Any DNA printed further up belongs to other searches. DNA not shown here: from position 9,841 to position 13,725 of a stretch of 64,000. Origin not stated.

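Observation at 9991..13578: TIR-STAND-TPR NTPase with the TIR domain exactly bracketed by an intragenic ~58-bp direct repeat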

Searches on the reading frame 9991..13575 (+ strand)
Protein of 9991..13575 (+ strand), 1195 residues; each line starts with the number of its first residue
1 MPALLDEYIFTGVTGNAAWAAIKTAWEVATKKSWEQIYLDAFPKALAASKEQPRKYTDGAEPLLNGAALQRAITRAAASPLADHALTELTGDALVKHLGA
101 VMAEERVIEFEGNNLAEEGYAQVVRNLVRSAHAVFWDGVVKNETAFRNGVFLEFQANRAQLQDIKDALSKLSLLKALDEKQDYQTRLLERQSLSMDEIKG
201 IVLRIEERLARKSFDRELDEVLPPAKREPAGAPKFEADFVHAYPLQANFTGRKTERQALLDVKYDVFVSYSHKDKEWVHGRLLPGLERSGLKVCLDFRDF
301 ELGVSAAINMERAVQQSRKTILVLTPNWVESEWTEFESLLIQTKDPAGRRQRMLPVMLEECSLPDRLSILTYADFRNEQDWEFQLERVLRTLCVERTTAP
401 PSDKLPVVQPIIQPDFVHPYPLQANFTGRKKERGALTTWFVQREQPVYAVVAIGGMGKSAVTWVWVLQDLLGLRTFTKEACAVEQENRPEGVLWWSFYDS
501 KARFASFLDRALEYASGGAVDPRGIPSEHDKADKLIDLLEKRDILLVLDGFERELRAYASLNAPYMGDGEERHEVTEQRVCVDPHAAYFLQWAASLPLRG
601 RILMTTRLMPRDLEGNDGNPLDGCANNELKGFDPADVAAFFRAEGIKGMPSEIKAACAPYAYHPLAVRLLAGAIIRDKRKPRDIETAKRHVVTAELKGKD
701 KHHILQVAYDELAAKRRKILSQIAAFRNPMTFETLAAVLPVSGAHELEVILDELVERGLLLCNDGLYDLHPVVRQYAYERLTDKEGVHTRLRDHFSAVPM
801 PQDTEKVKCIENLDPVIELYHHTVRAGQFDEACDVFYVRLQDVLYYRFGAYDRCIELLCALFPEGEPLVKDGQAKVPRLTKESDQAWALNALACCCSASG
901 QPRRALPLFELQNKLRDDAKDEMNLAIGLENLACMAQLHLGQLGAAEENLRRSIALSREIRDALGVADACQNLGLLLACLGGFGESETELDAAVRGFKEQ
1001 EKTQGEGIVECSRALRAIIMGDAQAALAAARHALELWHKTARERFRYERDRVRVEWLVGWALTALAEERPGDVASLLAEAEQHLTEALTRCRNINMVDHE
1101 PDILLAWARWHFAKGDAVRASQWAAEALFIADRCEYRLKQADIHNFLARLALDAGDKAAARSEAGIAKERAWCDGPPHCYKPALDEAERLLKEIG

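Call 3: search_protein_families(library=pfam, proteins=[window:9991-13575:+], max_evalue=0.1)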
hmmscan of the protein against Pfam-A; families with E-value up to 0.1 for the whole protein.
window:9991-13575:+ (1195 aa): 5 families
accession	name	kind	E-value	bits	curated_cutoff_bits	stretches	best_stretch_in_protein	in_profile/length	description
PF13676.11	TIR_2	-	1.4e-24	87.3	28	1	266-388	1-121/122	TIR domain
PF01582.25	TIR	-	7.1e-13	49.2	21.3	1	263-359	1-97/179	TIR domain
PF13424.12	TPR_12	-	1.6e-09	38.2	30.1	1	935-998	11-76/77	Tetratricopeptide repeat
PF13176.12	TPR_7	-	0.034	14.7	27.9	0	888-918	1-31/36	Tetratricopeptide repeat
PF08672.17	ANAPC2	-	0.071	14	23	0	743-769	34-60/60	Anaphase promoting complex (APC) subunit 2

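Call 4: search_protein_families(library=padloc, proteins=[window:9991-13575:+], max_evalue=0.1)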
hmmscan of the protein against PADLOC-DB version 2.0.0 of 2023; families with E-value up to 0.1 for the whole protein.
window:9991-13575:+ (1195 aa): 12 families
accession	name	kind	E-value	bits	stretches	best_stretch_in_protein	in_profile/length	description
PDLC05062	PDC-S66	-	2.8e-14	51.2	1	253-356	138-240/282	-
PDLC03957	bSEFIR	-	1.1e-12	46.5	1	260-400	32-189/412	-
PDLC02012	SAVED5--SAVED_TIR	-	2.1e-07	28.4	1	261-334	11-83/404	-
PDLC00417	ThsB1|ThsB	-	4.7e-06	24.3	1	261-337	164-240/303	TIR-like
PDLC00436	ThsB1|ThsB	-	7.9e-06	23.5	1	260-337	32-112/183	TIR-like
PDLC00423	ThsB1|ThsB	-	6.2e-05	20.8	1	255-337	27-113/190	TIR-like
PDLC00422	ThsB1|ThsB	-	0.00021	18.9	1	251-337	28-119/194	TIR-like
PDLC00426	ThsB1|ThsB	-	0.00031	18.1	1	263-337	237-317/352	TIR-like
PDLC00419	ThsB1|ThsB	-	0.00067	17.5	1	262-337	26-104/165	TIR-like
PDLC00434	ThsB1|ThsB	-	0.0025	15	1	259-337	134-212/396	TIR-like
PDLC00430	ThsB1|ThsB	-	0.015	12.8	1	248-296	49-97/269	TIR-like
PDLC00424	ThsB1|ThsB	-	0.027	12.2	1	264-329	102-167/234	TIR-like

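Call 5: search_protein_families(library=ncbifam, proteins=[window:9991-13575:+], max_evalue=0.1)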
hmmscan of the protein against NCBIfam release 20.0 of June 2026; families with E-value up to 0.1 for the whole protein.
window:9991-13575:+ (1195 aa): 4 families
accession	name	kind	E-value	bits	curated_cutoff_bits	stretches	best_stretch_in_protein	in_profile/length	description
NF042941.1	Retron_TIR_antiphage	equivalog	4.2e-09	35.7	600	1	262-376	338-453/464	TIR domain-containing anti-phage reverse transcriptase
NF053617.1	SARPRegAfsRStmc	equivalog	8.2e-07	27.3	1430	1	918-1155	728-950/986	SARP-family global regulator AfsR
NF041717.1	HaaA_phane_TPR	equivalog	0.00025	19.3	1125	1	920-1164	626-855/882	cyclophane-containing RiPP biosynthesis TPR protein HaaT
NF058526.1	Thoeris_type3_ThcB4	equivalog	0.0017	17.3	220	1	258-337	122-201/375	Thoeris type III anti-phage system protein ThcB4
